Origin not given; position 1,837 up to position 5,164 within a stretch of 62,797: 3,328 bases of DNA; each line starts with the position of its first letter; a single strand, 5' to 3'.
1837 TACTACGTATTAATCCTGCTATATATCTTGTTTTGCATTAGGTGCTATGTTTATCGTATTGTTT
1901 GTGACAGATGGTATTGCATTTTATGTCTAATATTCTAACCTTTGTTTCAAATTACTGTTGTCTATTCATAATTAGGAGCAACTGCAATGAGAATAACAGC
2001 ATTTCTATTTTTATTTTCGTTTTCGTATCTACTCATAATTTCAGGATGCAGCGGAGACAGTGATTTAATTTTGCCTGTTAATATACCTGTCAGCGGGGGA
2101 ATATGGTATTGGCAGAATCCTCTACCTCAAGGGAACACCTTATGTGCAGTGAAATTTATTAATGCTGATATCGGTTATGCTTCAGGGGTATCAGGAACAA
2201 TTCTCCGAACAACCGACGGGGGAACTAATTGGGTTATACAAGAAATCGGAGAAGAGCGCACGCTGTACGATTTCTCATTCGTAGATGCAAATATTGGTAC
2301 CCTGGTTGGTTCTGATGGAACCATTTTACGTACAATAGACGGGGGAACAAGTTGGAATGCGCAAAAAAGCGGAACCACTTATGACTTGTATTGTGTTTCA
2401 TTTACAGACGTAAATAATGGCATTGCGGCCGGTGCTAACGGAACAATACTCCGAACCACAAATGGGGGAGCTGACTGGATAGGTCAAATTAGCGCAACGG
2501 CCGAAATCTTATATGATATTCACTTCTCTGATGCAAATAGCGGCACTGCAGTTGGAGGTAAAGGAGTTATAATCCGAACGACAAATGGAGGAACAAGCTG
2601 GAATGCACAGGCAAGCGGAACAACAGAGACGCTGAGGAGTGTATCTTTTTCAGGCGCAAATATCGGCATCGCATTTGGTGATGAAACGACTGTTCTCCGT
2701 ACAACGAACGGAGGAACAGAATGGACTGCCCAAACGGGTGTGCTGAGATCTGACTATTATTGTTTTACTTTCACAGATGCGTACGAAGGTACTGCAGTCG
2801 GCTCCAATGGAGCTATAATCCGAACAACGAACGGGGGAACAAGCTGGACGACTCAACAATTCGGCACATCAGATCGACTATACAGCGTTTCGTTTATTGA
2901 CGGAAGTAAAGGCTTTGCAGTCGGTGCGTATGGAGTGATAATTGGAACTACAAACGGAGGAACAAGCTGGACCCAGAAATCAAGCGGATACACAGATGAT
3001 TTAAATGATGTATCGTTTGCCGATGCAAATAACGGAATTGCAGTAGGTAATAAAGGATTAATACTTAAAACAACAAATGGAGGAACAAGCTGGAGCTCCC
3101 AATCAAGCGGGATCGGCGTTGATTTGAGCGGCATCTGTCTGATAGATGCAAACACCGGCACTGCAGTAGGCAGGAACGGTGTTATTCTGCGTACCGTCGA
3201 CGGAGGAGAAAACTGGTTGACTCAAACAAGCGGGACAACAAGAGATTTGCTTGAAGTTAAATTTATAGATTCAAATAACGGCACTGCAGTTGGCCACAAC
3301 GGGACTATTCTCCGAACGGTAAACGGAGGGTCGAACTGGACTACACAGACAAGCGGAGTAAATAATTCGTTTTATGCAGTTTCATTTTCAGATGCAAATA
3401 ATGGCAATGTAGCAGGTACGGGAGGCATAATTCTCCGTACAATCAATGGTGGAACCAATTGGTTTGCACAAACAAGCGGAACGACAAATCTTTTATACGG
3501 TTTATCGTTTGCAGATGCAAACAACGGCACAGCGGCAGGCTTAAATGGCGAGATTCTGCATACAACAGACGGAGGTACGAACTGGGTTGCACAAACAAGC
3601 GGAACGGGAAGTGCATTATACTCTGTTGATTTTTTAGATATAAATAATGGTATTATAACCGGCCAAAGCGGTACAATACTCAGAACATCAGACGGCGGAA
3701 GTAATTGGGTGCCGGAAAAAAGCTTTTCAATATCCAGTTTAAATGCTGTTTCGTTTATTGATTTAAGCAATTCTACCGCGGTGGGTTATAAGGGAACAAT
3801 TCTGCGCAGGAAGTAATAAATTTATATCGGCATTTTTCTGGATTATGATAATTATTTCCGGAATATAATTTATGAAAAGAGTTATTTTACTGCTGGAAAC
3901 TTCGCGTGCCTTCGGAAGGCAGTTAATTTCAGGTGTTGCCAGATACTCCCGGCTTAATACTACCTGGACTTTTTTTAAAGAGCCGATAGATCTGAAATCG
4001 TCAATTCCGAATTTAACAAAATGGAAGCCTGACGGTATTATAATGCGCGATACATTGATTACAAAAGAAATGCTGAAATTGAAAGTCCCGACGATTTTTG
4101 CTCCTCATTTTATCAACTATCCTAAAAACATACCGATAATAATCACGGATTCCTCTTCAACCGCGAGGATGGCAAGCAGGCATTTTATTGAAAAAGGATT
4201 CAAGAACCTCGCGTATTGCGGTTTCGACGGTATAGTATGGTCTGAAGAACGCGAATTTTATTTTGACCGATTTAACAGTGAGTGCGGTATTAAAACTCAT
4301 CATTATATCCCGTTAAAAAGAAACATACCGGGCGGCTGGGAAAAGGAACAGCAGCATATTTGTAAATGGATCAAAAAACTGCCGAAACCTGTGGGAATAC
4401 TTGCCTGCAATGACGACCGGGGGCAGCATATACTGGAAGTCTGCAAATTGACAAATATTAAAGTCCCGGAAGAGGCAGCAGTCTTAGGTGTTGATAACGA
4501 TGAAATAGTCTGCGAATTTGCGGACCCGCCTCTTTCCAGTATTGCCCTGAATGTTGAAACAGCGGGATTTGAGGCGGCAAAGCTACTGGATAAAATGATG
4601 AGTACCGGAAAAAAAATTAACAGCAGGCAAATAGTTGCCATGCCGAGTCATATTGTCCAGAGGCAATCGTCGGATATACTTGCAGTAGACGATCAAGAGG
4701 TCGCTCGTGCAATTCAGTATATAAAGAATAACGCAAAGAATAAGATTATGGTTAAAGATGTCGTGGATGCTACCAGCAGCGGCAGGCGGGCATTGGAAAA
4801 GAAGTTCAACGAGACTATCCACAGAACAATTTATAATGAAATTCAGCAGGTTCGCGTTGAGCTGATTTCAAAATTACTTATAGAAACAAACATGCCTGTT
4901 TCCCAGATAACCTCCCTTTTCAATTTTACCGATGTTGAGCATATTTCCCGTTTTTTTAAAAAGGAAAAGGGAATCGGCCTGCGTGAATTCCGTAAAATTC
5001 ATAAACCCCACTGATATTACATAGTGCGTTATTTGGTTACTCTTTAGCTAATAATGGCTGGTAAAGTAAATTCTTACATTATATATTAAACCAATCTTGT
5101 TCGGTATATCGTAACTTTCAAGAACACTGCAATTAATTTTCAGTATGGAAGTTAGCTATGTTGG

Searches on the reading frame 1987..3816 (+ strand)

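Call 68: search_protein_families(library=pfam, proteins=[window:1987-3816:+], max_evalue=0.00001)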
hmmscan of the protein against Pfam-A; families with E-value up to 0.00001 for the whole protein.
window:1987-3816:+ (609 aa): 1 family
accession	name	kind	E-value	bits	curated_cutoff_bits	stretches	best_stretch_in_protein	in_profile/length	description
PF14870.12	PSII_BNR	-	1.8e-64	218.4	27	6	171-290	16-140/303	Photosynthesis system II assembly factor YCF48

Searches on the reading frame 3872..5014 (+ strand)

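Call 68: search_protein_families(library=pfam, proteins=[window:3872-5014:+], max_evalue=0.00001)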
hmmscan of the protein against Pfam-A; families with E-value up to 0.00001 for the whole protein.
window:3872-5014:+ (380 aa): 3 families
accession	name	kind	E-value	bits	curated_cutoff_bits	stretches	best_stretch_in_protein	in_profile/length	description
PF13377.12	Peripla_BP_3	-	1.9e-33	116.3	26.5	1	103-267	2-167/167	Periplasmic binding protein-like domain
PF12833.13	HTH_18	-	4.9e-12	46.4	33.6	1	300-375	4-79/80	Helix-turn-helix domain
PF22177.2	PBP1_XylR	-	5.7e-07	30.2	27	1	3-77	1-77/98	XylR N-terminal domain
